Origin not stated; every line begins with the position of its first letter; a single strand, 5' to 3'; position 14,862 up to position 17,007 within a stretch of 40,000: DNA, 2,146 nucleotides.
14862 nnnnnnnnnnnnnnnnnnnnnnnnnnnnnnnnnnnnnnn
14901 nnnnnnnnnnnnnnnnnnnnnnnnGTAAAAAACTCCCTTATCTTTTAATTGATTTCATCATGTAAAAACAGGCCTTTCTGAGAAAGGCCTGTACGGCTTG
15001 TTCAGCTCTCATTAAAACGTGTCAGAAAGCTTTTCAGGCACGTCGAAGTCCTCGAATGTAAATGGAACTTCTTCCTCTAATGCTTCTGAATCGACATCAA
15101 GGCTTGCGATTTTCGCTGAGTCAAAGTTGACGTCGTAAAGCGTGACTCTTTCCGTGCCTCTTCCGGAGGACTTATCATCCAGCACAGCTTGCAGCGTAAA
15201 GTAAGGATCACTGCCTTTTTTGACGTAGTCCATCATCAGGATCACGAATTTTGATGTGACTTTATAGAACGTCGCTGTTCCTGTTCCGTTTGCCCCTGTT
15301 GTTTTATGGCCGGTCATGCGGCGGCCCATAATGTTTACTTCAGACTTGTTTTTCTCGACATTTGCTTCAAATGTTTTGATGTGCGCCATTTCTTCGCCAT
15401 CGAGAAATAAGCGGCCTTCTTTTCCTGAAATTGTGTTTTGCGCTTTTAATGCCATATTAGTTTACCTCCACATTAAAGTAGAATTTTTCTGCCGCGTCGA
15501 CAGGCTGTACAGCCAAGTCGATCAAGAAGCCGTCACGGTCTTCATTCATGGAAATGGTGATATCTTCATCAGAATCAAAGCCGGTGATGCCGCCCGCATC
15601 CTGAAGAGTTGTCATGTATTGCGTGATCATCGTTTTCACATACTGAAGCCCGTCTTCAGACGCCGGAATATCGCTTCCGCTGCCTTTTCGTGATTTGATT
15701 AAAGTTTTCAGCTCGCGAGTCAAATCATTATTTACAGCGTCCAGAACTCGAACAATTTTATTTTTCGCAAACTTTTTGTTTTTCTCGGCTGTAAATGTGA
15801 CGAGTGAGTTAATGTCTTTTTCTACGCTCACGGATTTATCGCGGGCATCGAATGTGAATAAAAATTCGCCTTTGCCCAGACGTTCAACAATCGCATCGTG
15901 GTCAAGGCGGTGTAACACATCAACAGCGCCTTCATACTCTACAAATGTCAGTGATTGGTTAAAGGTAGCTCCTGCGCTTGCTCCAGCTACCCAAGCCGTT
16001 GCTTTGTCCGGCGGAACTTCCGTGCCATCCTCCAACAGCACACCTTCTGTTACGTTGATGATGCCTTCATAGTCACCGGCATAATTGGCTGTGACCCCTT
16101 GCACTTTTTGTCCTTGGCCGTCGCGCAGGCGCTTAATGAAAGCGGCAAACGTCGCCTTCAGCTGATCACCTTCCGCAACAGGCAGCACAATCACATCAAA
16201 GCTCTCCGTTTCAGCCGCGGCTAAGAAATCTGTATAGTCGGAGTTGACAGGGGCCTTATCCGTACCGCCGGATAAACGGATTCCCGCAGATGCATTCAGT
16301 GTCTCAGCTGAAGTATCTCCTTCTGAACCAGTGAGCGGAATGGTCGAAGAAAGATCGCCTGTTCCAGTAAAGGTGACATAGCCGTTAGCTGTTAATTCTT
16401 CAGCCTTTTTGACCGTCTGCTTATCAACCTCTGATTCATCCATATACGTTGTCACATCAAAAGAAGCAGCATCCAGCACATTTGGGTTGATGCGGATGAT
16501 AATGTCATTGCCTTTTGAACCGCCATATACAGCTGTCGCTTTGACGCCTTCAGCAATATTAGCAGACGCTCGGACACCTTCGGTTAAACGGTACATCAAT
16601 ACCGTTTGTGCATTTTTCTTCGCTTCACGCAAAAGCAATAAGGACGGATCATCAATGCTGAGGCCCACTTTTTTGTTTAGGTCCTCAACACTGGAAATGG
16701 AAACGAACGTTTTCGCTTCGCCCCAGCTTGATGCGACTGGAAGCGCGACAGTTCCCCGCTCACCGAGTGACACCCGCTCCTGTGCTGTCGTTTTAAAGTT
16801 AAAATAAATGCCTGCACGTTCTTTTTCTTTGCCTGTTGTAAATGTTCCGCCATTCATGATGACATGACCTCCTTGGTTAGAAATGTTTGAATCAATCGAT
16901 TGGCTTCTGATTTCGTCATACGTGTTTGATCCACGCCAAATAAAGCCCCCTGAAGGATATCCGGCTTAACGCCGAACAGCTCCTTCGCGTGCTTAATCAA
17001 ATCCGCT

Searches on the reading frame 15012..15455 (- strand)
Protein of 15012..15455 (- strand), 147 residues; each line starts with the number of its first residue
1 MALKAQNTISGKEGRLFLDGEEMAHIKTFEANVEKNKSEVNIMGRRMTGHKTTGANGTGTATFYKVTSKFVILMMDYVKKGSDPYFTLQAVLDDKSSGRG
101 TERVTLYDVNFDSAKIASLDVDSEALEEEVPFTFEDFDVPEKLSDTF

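Call 6: search_protein_families(library=pfam, proteins=[window:15012-15455:-])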
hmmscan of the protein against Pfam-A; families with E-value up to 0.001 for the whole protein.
window:15012-15455:- (147 aa): 1 family
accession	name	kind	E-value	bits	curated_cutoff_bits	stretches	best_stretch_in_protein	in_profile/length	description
PF09393.16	DUF2001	-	8.5e-54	181.8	27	1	2-141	2-139/139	Phage tail tube protein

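Call 70: search_solved_structures(query=window:15012-15455:-, max_evalue=0.001)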
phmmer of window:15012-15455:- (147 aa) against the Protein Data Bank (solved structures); distinct sequences matched with E-value up to 0.001: 3.
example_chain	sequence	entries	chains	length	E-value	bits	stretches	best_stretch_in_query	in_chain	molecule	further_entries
2guj_A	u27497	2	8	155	3e-93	312.3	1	1-147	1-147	Phage-like element PBSX protein xkdM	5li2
8v3t_a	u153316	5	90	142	1.6e-21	80.2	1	3-139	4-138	Tube (CD1364)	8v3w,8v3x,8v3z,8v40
6gkx_A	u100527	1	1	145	1.7e-21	80.1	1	3-139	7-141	Putative phage XkdM-like protein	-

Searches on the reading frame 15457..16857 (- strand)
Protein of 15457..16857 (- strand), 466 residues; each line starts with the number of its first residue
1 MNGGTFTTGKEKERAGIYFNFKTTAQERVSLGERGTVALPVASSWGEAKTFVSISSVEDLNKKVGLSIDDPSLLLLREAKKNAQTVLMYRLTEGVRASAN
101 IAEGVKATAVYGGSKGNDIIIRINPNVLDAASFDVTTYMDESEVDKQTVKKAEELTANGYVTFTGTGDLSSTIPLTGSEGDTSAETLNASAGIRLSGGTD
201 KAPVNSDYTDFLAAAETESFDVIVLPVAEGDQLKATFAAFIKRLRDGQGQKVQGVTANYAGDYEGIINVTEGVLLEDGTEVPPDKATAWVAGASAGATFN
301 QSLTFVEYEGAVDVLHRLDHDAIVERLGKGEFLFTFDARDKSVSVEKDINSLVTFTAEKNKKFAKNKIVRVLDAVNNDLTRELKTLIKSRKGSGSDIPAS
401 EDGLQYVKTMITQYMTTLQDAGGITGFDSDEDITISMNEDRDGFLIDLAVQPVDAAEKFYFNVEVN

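Call 6: search_protein_families(library=pfam, proteins=[window:15457-16857:-])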
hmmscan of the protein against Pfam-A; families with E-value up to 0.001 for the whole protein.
window:15457-16857:- (466 aa): 4 families
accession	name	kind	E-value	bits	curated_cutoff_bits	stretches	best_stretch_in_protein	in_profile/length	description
PF04984.19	Phage_sheath_1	-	2.6e-39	135.2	31.4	1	204-351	4-168/168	Phage tail sheath protein subtilisin-like domain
PF17482.7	Phage_sheath_1C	-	7.6e-26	90.6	26.9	1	358-465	1-103/104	Phage tail sheath C-terminal domain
PF22671.1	Gp18_domIII_N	-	1.5e-17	64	27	1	34-91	1-58/58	Tail sheath protein Gp18 domain III N-terminal region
PF17481.7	Phage_sheath_domII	-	2.5e-16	60.3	31.4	1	93-200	2-98/98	Phage tail sheath protein beta-sandwich domain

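Call 71: search_solved_structures(query=window:15457-16857:-, max_evalue=1e-10)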
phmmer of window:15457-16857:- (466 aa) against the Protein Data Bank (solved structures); distinct sequences matched with E-value up to 1e-10: 5.
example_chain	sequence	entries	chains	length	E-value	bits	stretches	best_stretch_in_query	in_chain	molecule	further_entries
3lml_A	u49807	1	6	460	6e-142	476.7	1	2-465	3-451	Lin1278 protein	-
3hxl_A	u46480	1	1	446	8.1e-104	351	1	2-465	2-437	uncharacterized protein DSY3957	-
8v3t_D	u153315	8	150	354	1.5e-18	70.2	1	211-381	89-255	Sheath (CD1363)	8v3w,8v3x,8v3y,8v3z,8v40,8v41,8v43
6gkw_A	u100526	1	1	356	3.8e-18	68.8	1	211-381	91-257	Putative phage XkdK-like protein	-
31eu_G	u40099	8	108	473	4.5e-11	45.5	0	3-460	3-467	gp55 - Tail sheath protein | Phage tail sheath protein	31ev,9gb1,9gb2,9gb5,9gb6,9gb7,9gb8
